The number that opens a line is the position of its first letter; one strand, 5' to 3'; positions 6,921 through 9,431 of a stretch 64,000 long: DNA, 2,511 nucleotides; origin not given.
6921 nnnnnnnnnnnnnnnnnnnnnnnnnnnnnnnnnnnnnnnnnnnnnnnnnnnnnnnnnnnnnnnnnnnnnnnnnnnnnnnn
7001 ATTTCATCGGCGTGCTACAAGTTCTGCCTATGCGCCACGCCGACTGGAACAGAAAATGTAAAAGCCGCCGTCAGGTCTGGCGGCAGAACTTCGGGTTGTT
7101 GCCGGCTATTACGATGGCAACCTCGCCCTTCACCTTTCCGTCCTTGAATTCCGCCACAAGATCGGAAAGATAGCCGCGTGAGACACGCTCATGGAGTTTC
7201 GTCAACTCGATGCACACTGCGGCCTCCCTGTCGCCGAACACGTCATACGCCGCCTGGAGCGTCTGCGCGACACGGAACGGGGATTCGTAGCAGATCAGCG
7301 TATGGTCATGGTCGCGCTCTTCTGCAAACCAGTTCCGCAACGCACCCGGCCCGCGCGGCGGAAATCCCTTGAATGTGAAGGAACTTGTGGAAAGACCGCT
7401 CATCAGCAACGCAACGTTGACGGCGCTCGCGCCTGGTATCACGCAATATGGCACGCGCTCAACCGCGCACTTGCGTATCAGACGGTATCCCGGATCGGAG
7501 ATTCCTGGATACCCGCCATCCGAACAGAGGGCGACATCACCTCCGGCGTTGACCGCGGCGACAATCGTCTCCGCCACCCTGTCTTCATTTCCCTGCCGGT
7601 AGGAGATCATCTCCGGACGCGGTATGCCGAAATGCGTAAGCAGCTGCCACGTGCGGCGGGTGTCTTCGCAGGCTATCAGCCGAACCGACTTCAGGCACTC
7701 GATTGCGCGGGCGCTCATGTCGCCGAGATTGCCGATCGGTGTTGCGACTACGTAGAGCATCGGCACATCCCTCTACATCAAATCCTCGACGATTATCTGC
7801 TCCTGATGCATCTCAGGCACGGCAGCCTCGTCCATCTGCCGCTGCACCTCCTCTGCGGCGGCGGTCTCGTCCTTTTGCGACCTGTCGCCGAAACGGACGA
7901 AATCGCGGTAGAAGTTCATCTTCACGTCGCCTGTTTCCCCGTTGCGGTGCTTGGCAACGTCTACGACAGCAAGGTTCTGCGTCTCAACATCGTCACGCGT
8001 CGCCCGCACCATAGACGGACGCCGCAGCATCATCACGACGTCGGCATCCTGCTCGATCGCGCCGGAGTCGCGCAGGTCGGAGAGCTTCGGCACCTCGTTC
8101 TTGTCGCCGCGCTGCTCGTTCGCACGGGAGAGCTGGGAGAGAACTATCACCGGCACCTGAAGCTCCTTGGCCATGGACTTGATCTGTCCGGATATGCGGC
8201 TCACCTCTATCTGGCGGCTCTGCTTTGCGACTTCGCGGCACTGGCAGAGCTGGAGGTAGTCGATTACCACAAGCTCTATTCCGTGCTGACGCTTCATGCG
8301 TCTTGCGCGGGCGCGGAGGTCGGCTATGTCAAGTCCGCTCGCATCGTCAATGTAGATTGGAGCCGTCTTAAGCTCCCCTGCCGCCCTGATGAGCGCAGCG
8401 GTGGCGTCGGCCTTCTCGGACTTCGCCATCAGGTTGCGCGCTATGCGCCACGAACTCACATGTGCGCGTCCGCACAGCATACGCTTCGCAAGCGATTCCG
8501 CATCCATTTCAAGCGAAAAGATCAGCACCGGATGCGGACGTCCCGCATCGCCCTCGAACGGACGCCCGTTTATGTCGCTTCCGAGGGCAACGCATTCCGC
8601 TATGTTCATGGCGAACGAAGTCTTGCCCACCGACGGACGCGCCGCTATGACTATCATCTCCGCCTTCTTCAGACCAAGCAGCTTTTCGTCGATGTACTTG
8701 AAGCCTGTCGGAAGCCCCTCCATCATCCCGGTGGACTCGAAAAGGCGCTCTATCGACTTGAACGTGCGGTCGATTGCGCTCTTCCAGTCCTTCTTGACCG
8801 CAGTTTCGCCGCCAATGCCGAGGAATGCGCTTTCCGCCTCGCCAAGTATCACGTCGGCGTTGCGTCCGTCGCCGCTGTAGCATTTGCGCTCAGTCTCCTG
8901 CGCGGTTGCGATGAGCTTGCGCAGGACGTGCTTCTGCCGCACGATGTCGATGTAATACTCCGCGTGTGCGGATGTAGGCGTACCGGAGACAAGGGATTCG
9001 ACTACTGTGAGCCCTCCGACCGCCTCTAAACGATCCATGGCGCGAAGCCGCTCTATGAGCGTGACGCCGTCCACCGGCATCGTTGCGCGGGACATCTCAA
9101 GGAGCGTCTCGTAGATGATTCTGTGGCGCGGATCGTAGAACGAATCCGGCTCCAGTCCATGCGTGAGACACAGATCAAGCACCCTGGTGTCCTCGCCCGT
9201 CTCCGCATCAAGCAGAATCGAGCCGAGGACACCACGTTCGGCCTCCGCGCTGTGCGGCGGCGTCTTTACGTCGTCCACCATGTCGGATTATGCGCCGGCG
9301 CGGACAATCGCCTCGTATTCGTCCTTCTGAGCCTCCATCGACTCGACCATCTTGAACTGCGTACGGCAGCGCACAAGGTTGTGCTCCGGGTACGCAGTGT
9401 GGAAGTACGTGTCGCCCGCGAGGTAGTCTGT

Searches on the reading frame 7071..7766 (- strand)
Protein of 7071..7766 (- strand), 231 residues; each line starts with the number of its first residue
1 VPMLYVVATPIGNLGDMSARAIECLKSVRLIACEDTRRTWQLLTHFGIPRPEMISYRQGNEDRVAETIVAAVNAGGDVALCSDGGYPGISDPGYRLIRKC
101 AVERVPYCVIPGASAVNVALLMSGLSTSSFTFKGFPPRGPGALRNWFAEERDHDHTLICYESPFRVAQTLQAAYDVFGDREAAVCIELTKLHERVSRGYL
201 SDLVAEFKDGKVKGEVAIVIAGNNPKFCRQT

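Call 3: search_protein_families(library=pfam, proteins=[window:7071-7766:-], max_evalue=0.01)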
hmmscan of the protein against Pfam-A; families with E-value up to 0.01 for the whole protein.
window:7071-7766:- (231 aa): 1 family
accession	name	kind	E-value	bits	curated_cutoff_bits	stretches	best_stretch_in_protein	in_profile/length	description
PF00590.25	TP_methylase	-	2.3e-27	96.8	27.8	1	3-203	1-211/212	Tetrapyrrole (Corrin/Porphyrin) Methylases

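Call 4: search_protein_families(library=ncbifam, proteins=[window:7071-7766:-], max_evalue=0.01)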
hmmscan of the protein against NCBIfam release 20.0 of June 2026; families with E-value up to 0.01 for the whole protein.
window:7071-7766:- (231 aa): 4 families
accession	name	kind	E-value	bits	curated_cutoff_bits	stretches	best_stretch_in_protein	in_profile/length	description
TIGR00096.1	TIGR00096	equivalog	7e-59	199.5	167.9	1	3-226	1-225/275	16S rRNA (cytidine(1402)-2'-O)-methyltransferase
NF011570.0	PRK14994.1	equivalog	1e-44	152.9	502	1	3-223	13-235/287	16S rRNA (cytidine(1402)-2'-O)-methyltransferase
TIGR02467.1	CbiE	equivalog_domain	4.9e-06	26.2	92.9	1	10-206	5-194/204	precorrin-6y C5,15-methyltransferase (decarboxylating) subunit CbiE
NF004455.0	PRK05787.1-3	equivalog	8.8e-05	22.2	258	1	3-205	2-203/221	cobalt-precorrin-7 (C(5))-methyltransferase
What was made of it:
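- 7071..7766 (-): rsmI 16S rRNA (C1402-2'-O)-methyltransferase, 6 nt downstream of dnaB. TIGR00096 scores 199.5 bits, above its cutoff of 167.9 (call 4).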

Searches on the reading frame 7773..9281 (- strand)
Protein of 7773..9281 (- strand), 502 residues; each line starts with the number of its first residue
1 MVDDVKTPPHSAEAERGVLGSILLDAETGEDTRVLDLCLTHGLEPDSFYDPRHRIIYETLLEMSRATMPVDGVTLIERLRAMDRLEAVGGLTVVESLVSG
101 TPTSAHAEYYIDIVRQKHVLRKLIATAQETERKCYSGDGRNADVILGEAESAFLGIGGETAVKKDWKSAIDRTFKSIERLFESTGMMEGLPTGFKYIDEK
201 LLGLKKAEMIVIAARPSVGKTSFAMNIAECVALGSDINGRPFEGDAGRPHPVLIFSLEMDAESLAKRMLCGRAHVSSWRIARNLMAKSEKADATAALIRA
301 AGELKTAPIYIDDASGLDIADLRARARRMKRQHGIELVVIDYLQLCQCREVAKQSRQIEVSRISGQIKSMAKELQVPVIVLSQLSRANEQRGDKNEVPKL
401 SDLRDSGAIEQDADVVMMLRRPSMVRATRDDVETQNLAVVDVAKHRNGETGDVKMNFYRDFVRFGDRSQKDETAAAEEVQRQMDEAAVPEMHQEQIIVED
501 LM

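Call 3: search_protein_families(library=pfam, proteins=[window:7773-9281:-], max_evalue=0.01)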
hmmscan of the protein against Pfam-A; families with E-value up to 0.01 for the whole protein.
window:7773-9281:- (502 aa): 3 families
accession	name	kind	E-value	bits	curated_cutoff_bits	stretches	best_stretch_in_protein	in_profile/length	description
PF03796.21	DnaB_C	-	4.5e-88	295.4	27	1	189-465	1-254/255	DnaB-like helicase C terminal domain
PF00772.26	DnaB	-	7.7e-25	87.4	23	1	8-116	2-103/103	DnaB-like helicase N terminal domain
PF13481.12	AAA_25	-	2.1e-18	67.1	27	1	205-387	31-193/195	AAA domain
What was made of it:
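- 7773..9281 (-): dnaB replicative helicase, 6 nt downstream of NahK. Pfam DnaB and DnaB_C both hit (call 3).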

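Call 4: search_protein_families(library=ncbifam, proteins=[window:7773-9281:-], max_evalue=0.01)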
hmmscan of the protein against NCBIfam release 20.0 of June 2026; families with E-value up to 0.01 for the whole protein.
window:7773-9281:- (502 aa): 16 families
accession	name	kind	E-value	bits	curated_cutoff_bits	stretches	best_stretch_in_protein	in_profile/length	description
TIGR00665.1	DnaB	equivalog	1.9e-124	415.8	385.25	1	8-467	2-433/435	replicative DNA helicase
NF004384.0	PRK05748.1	equivalog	5.1e-123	411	525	1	4-474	6-449/452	replicative DNA helicase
TIGR03600.1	phage_DnaB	exception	8.1e-111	371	498.65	1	11-457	1-421/421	phage replicative helicase, DnaB family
NF004109.0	PRK05595.1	equivalog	3.9e-110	368.6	737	1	4-467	4-438/444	replicative DNA helicase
NF005852.0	PRK07773.1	equivalog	3.2e-106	356.6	780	2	6-409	22-399/886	replicative DNA helicase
NF006606.0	PRK09165.1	equivalog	1.3e-103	347.3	540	1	4-474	17-494/497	replicative DNA helicase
NF005369.0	PRK06904.1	equivalog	7.6e-92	308.5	809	1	3-470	20-467/474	replicative DNA helicase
NF006443.0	PRK08760.1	equivalog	5.2e-91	305.3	741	1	2-468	27-468/476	replicative DNA helicase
NF006458.0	PRK08840.1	equivalog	5.5e-91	305.6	884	1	2-466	14-455/464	replicative DNA helicase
NF005945.0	PRK08006.1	equivalog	3.6e-90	303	898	1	2-466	21-462/471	replicative DNA helicase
NF005424.0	PRK07004.1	equivalog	1.1e-89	301.1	834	1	2-466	9-450/460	replicative DNA helicase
NF040583.1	dnaB_SPI-7_type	exception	3.6e-86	289.9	655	1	9-466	2-433/434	SPI-7-type island replicative DNA helicase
NF004967.0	PRK06321.1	equivalog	4.2e-84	283.1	751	2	183-467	202-465/472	replicative DNA helicase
NF006306.0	PRK08506.1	equivalog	5.3e-78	262.7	596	2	13-431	8-396/472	replicative DNA helicase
NF005240.0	PRK06749.1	subfamily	8.5e-66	222.5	686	1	12-466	6-426/428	replicative DNA helicase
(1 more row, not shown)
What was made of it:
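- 7773..9281 (-): TIGR00665 scores 415.8 bits, above its cutoff of 385 (call 4).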
